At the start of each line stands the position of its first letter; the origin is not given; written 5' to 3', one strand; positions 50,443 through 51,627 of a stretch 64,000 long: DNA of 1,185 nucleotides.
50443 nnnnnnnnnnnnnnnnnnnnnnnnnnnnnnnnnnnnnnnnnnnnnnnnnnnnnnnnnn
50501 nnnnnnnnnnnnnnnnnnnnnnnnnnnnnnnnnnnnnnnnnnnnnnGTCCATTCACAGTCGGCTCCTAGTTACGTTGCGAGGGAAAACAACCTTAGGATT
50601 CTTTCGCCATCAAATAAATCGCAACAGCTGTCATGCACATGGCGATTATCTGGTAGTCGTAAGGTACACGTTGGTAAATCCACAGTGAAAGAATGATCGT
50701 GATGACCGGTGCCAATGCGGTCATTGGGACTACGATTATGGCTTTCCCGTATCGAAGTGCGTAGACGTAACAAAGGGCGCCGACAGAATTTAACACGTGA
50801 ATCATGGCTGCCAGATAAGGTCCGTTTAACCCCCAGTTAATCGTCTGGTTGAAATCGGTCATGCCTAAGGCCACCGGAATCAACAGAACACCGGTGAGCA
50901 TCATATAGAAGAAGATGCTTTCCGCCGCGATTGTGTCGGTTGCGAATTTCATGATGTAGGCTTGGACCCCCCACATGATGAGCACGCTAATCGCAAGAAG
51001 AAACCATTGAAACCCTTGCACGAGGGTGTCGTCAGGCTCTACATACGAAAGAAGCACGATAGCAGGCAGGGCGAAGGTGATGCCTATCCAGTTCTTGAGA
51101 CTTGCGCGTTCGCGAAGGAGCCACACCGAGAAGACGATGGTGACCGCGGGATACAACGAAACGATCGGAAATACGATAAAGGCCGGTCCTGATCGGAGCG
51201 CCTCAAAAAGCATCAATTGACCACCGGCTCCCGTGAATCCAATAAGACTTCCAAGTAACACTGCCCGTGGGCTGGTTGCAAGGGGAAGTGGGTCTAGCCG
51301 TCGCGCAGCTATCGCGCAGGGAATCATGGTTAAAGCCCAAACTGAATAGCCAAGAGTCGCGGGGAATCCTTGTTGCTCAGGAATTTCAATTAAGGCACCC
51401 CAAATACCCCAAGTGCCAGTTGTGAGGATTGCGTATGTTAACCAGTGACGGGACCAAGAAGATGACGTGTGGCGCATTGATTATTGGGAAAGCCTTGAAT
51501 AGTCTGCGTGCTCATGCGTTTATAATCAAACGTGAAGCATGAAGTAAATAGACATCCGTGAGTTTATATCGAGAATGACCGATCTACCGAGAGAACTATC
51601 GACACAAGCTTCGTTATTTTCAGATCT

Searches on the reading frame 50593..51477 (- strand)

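Call 8: search_protein_families(library=pfam, proteins=[window:50593-51477:-])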
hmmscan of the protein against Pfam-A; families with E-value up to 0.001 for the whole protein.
window:50593-51477:- (294 aa): 2 families
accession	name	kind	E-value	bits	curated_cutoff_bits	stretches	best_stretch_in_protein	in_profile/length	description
PF00892.27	EamA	-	9.5e-29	100.8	28.2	2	158-290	3-133/135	EamA-like transporter family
PF10639.15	TMEM234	-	3.5e-05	24.3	30.1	0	164-290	3-112/113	Putative transmembrane family 234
